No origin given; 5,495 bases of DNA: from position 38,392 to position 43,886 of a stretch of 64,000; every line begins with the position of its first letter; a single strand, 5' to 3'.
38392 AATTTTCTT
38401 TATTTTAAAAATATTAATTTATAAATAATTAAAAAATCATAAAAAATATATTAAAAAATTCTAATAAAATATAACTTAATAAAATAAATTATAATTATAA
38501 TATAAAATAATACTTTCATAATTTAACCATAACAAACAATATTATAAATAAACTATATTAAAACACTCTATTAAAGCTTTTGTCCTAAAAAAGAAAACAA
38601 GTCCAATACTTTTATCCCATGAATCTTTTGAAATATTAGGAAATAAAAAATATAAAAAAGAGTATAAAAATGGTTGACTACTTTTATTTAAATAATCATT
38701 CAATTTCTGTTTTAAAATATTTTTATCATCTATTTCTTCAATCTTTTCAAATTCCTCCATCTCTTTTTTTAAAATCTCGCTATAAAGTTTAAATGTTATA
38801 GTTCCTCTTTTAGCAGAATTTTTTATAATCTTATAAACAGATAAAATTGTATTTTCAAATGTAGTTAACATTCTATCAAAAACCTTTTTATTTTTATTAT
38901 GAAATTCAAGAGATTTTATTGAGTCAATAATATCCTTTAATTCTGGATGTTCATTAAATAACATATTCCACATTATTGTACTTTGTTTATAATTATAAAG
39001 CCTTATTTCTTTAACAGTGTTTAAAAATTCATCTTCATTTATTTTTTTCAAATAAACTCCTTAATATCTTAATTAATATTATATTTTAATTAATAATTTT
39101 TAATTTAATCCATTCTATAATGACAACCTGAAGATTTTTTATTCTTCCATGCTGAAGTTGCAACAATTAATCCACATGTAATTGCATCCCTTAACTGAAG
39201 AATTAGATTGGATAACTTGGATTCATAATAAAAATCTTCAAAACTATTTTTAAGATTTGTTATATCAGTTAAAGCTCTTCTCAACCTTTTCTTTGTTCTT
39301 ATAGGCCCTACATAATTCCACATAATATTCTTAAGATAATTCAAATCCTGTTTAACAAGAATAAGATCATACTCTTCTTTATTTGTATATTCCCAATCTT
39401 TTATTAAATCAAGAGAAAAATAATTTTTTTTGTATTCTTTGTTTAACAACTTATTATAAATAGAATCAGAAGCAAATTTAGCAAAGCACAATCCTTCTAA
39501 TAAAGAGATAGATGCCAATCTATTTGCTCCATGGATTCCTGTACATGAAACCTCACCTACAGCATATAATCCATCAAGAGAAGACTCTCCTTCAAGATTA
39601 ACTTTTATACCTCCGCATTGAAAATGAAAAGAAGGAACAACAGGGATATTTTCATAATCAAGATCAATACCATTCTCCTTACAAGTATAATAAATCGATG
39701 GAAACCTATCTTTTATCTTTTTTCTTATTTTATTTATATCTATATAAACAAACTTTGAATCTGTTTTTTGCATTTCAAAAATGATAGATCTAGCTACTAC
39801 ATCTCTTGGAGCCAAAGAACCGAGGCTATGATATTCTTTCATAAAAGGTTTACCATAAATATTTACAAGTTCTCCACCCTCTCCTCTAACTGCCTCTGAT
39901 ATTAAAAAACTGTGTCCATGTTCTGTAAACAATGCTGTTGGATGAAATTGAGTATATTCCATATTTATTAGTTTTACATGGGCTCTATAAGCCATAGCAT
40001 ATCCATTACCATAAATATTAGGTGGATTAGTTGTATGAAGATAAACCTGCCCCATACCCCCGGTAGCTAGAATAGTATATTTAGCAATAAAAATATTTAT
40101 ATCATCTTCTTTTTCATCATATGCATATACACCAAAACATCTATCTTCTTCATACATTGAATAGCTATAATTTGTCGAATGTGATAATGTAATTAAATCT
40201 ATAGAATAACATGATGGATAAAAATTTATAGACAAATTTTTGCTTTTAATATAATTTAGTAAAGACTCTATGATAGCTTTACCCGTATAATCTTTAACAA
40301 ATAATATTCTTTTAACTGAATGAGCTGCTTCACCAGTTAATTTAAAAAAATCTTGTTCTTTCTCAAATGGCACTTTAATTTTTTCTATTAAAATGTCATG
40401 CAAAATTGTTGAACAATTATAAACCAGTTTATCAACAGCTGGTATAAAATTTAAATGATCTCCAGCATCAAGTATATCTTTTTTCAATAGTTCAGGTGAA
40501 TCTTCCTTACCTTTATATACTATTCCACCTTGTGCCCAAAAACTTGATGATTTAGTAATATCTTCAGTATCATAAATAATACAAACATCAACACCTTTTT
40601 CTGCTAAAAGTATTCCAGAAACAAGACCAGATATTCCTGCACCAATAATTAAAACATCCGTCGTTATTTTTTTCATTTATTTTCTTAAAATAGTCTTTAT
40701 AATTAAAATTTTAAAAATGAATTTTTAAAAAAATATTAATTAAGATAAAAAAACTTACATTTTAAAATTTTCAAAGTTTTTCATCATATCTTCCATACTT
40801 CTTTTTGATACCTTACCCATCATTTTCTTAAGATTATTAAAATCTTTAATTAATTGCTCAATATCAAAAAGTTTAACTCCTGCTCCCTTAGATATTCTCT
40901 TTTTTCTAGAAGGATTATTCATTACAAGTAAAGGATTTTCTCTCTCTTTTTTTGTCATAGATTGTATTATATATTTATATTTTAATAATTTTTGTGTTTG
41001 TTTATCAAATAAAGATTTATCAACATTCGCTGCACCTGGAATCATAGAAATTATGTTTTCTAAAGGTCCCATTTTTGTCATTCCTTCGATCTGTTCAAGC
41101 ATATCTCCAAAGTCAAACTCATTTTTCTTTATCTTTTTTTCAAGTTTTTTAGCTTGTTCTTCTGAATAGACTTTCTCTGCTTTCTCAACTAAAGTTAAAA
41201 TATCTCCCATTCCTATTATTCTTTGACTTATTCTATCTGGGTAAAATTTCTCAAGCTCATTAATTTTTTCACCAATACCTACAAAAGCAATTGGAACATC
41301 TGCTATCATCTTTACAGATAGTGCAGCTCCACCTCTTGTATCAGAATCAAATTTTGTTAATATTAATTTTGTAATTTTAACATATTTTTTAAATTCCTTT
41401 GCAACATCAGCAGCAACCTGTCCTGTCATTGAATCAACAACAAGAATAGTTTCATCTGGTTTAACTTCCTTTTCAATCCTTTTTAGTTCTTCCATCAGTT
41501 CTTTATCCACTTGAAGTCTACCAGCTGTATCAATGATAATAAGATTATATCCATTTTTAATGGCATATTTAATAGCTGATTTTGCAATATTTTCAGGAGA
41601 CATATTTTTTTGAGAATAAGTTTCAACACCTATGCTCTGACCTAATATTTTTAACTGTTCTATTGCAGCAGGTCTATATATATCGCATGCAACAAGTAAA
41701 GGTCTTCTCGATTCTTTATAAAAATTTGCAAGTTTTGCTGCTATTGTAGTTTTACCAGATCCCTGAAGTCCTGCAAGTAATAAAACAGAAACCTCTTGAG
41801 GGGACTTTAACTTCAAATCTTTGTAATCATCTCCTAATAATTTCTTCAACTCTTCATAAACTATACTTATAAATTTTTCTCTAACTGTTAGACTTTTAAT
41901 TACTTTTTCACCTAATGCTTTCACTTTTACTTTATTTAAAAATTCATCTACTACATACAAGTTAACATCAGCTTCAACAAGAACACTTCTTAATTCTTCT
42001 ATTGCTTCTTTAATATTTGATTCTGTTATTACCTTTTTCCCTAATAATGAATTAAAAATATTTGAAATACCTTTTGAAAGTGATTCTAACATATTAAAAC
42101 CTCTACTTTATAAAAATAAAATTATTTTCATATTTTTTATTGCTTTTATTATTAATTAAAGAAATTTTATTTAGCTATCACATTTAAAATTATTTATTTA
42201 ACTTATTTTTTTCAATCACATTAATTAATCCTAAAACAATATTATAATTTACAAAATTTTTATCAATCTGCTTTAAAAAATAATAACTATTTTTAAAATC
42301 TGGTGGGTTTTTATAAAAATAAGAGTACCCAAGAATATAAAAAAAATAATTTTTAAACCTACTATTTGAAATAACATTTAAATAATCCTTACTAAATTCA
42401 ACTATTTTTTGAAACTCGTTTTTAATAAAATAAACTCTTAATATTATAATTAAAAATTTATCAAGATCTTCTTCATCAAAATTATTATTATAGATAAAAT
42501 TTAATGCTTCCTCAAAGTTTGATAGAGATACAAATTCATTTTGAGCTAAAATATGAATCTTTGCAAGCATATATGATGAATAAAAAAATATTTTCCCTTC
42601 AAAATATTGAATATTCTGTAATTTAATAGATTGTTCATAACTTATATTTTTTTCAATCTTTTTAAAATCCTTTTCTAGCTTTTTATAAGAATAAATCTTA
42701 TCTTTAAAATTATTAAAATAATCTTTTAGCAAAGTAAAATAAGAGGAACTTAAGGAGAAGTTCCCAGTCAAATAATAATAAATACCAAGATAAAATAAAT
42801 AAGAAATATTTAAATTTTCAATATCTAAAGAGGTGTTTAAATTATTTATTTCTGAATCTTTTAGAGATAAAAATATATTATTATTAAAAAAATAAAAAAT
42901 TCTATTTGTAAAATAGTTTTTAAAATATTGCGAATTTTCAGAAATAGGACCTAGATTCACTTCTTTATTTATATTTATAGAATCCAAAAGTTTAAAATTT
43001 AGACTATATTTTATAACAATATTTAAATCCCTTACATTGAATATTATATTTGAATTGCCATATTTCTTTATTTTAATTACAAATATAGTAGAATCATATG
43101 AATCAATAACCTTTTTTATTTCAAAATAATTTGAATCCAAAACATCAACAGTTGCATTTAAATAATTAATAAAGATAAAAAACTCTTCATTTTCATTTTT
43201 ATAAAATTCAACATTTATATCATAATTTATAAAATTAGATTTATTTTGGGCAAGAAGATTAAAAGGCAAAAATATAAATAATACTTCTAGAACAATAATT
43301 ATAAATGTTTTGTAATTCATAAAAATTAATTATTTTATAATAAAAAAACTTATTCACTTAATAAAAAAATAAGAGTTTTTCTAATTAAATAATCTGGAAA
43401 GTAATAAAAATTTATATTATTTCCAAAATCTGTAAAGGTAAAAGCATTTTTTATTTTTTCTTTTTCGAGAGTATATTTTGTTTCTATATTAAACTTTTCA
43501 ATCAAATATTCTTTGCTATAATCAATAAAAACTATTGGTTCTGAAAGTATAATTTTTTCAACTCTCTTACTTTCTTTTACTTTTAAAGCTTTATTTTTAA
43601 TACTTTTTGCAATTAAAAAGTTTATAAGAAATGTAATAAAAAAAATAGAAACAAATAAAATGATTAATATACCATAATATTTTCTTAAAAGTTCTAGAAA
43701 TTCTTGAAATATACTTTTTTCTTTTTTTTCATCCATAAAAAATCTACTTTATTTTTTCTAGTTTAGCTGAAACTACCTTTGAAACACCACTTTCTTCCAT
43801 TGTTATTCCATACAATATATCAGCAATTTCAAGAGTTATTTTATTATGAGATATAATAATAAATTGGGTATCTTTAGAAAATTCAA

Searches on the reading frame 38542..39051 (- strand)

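Call 21: search_protein_families(library=pfam, proteins=[window:38542-39051:-], max_evalue=0.001)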
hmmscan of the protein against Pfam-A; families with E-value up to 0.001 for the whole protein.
window:38542-39051:- (169 aa): 0 families

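Call 64: search_protein_families(library=pfam, proteins=[window:38542-39051:-], max_evalue=0.5)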
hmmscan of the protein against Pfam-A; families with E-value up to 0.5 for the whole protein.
window:38542-39051:- (169 aa): 1 family
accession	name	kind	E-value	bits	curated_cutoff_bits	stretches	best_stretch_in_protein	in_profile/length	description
PF06125.17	DUF961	-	0.1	13.5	25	1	46-107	12-73/100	Bacterial protein of unknown function (DUF961)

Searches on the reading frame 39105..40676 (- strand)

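Call 21: search_protein_families(library=pfam, proteins=[window:39105-40676:-], max_evalue=0.001)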
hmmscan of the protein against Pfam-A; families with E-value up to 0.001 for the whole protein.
window:39105-40676:- (523 aa): 7 families
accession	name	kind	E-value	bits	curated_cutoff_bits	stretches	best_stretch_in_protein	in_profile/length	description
PF00890.30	FAD_binding_2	-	1.4e-68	232.4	20.4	1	7-392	1-414/414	FAD binding domain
PF02910.25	Succ_DH_flav_C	-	2.5e-09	37.6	20.8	1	448-523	4-85/130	Fumarate reductase flavoprotein C-term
PF01266.30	DAO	-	1.1e-06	28.9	27.9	1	7-62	1-56/353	FAD dependent oxidoreductase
PF01494.25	FAD_binding_3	-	1.8e-06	27.9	22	1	6-38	2-34/349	FAD binding domain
PF07992.20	Pyr_redox_2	-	8e-05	22.6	26.1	0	7-38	2-33/291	Pyridine nucleotide-disulphide oxidoreductase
PF13450.12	NAD_binding_8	-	8.5e-05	23.2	21.9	1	10-34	1-25/68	NAD(P)-binding Rossmann-like domain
PF03486.20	HI0933_like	-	0.00034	20.6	50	0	7-42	2-37/244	HI0933-like protein Rossmann domain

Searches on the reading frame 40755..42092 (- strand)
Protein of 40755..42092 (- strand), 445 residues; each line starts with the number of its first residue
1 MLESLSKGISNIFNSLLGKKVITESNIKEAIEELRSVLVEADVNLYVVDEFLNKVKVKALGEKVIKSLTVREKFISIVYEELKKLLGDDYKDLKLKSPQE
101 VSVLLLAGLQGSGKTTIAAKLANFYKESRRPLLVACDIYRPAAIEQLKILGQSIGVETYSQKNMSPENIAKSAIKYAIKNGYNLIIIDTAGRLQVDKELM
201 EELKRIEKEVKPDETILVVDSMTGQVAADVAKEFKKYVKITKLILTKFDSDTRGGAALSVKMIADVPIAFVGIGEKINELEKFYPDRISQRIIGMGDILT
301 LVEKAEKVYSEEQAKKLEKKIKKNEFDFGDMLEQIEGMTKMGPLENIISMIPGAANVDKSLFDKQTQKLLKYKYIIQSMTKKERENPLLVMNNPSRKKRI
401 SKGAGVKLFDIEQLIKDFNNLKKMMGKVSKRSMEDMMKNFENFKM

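Call 35: find_homologous_proteins(query=window:40755-42092:-, max_evalue=1e-50)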
Query window:40755-42092:- (445 aa): 8000 proteins with E <= 1e-50 among 8000 candidates; the best 120 are listed.
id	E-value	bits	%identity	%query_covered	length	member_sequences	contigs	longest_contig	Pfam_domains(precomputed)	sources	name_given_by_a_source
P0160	1.0e-251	853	90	99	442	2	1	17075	PF06414.19,PF02881.25,PF02978.27,PF01656.30,PF13207.13,PF13401.13,PF00448.29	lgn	-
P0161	9.1e-156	537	60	94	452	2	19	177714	PF06414.19,PF02881.25,PF02978.27,PF13207.13,PF13401.13,PF00448.29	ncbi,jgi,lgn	-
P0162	1.1e-155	537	61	94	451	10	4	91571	PF06414.19,PF02881.25,PF02978.27,PF13207.13,PF13401.13,PF00448.29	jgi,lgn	-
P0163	2.9e-154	532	60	96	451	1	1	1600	PF06414.19,PF02881.25,PF02978.27,PF01656.30,PF13207.13,PF13401.13,PF00448.29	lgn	-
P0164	9.5e-154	530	60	96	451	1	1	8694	PF02881.25,PF02978.27,PF13207.13,PF13401.13,PF00448.29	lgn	-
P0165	1.8e-153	529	59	94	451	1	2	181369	PF02881.25,PF02978.27,PF13207.13,PF13401.13,PF00448.29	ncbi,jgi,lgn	-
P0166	2.3e-153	529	59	94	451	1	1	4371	PF06414.19,PF02881.25,PF02978.27,PF13207.13,PF13401.13,PF00448.29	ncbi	-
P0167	1.8e-152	526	57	99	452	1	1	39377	PF06414.19,PF02881.25,PF02978.27,PF01656.30,PF13604.13,PF13401.13,PF00448.29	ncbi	-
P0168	6.6e-152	524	59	96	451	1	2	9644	PF02881.25,PF02978.27,PF13207.13,PF13401.13,PF00448.29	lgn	-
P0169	4.1e-150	518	59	94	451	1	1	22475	PF02881.25,PF02978.27,PF00448.29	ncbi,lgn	ncbi:MAG: signal recognition particle protein [Exilispira sp.]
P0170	8.4e-150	517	59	96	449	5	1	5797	PF06414.19,PF02881.25,PF02978.27,PF01656.30,PF13401.13,PF00448.29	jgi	jgi:signal recognition particle subunit SRP54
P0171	9.4e-149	514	58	96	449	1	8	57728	PF06414.19,PF02881.25,PF02978.27,PF01656.30,PF13401.13,PF00448.29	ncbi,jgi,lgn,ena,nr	ncbi:MAG TPA: signal recognition particle protein [Exilispira sp.]|nr:signal recognition particle pr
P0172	3.1e-148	512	58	96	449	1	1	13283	PF06414.19,PF02881.25,PF02978.27,PF01656.30,PF13401.13,PF00448.29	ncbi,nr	ncbi:MAG: signal recognition particle protein [Exilispira sp.]|nr:signal recognition particle protei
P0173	3.9e-148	512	58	96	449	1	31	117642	PF06414.19,PF02881.25,PF02978.27,PF01656.30,PF13401.13,PF00448.29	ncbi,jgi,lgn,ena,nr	ncbi:MAG: signal recognition particle protein [Spirochaetes bacterium]|nr:signal recognition particl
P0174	3.4e-134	466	53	96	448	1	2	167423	PF02881.25,PF02978.27,PF01656.30,PF00448.29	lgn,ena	-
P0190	1.3e-128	448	51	97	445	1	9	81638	PF02881.25,PF02978.27,PF01656.30,PF00448.29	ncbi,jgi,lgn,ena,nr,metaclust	ncbi:MAG: signal recognition particle protein [Spirochaetes bacterium GWD1_27_9]|nr:MAG: signal reco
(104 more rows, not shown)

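Call 85: find_encoding_contigs(protein=P0174, flank=10000, max_places=1)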
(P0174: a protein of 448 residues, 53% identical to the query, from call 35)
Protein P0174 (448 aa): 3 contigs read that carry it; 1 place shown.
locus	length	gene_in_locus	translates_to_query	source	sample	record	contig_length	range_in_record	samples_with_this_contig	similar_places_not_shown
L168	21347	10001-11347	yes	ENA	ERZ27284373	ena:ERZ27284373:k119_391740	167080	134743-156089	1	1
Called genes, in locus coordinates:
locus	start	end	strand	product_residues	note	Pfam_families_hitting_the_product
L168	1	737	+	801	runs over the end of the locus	PF02190:LON_substr_bdg, PF13401:AAA_22 (faint), PF00004:AAA, PF07728:AAA_5, PF22667:Lon_lid, PF05362:Lon_C, PF13541:ChlI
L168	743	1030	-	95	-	-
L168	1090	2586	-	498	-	-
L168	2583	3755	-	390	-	PF00520:Ion_trans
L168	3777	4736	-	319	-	-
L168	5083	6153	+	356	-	PF11383:DUF3187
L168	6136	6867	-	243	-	PF01182:Glucosamine_iso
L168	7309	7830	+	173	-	-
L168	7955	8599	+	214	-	PF00300:His_Phos_1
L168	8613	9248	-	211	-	PF19538:DUF6062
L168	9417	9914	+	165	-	PF00210:Ferritin, PF02915:Rubrerythrin (faint)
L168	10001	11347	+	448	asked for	PF02881:SRP54_N, PF00448:SRP54, PF01656:CbiA (weak), PF02978:SRP_SPB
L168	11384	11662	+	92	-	PF00886:Ribosomal_S16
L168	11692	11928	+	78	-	PF13083:KH_KhpA-B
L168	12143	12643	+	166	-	PF01782:RimM, PF24986:PRC_RimM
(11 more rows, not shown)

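Call 86: find_encoding_contigs(protein=P0190, flank=10000, max_places=1)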
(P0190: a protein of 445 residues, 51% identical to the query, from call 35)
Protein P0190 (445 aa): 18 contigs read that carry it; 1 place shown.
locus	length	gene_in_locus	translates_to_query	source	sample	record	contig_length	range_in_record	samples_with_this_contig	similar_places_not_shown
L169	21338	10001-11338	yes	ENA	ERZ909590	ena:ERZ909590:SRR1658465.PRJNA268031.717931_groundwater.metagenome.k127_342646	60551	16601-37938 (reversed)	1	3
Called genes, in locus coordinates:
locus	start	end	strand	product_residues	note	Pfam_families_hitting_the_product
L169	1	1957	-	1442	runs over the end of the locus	PF19077:Big_13 (faint), PF13860:FlgD_ig, PF13585:CHU_C (weak), PF00691:OmpA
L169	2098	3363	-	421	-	PF01370:Epimerase, PF04321:RmlD_sub_bind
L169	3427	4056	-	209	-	PF02527:GidB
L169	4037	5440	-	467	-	PF00483:NTP_transferase, PF22640:ManC_GMP_beta-helix, PF01050:MannoseP_isomer, PF07883:Cupin_2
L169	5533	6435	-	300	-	-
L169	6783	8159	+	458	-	PF00515:TPR_1 (faint), PF07719:TPR_2 (faint), PF13174:TPR_6 (faint), PF13181:TPR_8 (faint), PF13432:TPR_16 (weak), PF25064:ARM_TT21_5th (weak), PF14559:TPR_19 (weak), PF04471:Mrr_cat, +10 more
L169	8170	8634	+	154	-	PF02681:DUF212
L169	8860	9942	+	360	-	PF00696:AA_kinase, PF01472:PUA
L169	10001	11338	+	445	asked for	PF02881:SRP54_N, PF01656:CbiA (faint), PF00448:SRP54, PF02978:SRP_SPB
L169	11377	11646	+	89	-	PF00886:Ribosomal_S16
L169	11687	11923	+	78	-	PF13083:KH_KhpA-B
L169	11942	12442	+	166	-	PF01782:RimM, PF05239:PRC (weak), PF24986:PRC_RimM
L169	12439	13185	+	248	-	PF01746:tRNA_m1G_MT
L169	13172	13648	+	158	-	PF01245:Ribosomal_L19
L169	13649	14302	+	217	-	-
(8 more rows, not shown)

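Call 87: find_encoding_contigs(protein=P0167, flank=10000, max_places=1)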
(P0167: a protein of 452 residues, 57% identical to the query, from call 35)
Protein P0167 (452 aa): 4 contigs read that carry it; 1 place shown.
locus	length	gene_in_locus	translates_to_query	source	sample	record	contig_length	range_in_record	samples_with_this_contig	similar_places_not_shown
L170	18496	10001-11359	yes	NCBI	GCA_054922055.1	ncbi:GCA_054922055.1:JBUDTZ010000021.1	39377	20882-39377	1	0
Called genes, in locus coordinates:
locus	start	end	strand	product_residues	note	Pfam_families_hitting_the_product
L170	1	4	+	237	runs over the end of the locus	-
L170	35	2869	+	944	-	PF00005:ABC_tran (faint), PF02463:SMC_N (faint), PF13191:AAA_16 (faint), PF13304:AAA_21 (faint), PF13481:AAA_25 (faint), PF13555:AAA_29 (faint), PF17760:UvrA_inter, PF17755:UvrA_DNA-bind, +1 more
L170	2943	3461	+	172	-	PF00395:SLH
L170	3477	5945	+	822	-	-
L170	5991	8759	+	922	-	PF02463:SMC_N, PF13175:AAA_15, PF13304:AAA_21 (weak)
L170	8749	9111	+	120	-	-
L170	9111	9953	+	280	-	-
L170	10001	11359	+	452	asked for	PF02881:SRP54_N, PF06414:Zeta_toxin (faint), PF13401:AAA_22 (weak), PF13604:AAA_30 (faint), PF00448:SRP54, PF01656:CbiA (weak), PF02978:SRP_SPB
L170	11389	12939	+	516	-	PF00890:FAD_binding_2, PF01266:DAO, PF03486:HI0933_like (faint), PF07992:Pyr_redox_2 (faint), PF13450:NAD_binding_8 (weak), PF02910:Succ_DH_flav_C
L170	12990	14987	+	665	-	PF09334:tRNA-synt_1g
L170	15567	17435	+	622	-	-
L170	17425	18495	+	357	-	?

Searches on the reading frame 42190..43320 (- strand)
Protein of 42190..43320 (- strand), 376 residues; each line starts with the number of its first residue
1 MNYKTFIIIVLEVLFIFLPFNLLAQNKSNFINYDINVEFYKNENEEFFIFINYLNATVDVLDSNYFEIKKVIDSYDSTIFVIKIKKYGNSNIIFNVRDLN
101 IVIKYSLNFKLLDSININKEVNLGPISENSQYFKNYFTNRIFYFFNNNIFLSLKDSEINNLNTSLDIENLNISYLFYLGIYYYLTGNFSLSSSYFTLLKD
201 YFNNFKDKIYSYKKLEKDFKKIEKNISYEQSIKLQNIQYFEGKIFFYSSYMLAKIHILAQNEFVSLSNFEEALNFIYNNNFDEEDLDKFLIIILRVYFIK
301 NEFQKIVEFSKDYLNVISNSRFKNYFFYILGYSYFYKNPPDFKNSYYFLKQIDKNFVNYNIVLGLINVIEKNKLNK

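Call 21: search_protein_families(library=pfam, proteins=[window:42190-43320:-], max_evalue=0.001)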
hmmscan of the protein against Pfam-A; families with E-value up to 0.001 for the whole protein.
window:42190-43320:- (376 aa): 0 families

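Call 64: search_protein_families(library=pfam, proteins=[window:42190-43320:-], max_evalue=0.5)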
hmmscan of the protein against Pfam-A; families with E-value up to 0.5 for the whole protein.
window:42190-43320:- (376 aa): 1 family
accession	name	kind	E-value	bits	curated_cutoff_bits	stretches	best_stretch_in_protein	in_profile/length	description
PF05010.19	TACC_C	-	0.39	10.9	29.9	0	33-79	6-52/201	Transforming acidic coiled-coil-containing protein (TACC), C-terminal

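Call 74: search_protein_families(library=ncbifam, proteins=[window:42190-43320:-], max_evalue=0.1)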
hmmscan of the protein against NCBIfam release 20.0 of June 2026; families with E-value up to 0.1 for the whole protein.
window:42190-43320:- (376 aa): 0 families

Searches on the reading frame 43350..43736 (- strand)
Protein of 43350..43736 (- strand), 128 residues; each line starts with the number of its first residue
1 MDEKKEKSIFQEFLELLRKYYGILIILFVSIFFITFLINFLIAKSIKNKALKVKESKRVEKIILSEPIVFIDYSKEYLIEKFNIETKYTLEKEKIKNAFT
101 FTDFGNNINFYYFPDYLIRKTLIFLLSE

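Call 21: search_protein_families(library=pfam, proteins=[window:43350-43736:-], max_evalue=0.001)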
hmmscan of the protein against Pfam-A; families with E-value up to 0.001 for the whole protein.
window:43350-43736:- (128 aa): 0 families

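Call 64: search_protein_families(library=pfam, proteins=[window:43350-43736:-], max_evalue=0.5)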
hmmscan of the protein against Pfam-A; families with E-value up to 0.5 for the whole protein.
window:43350-43736:- (128 aa): 3 families
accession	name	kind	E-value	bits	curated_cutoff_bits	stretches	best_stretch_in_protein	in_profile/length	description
PF06916.18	FAM210A-B_dom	-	0.039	14.9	26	1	13-52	3-41/88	FAM210A/B-like domain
PF09269.16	DUF1967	-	0.049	14.1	27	1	82-123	1-47/70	Domain of unknown function (DUF1967)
PF00122.25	E1-E2_ATPase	-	0.14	12.1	28.1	1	3-42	104-143/181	E1-E2 ATPase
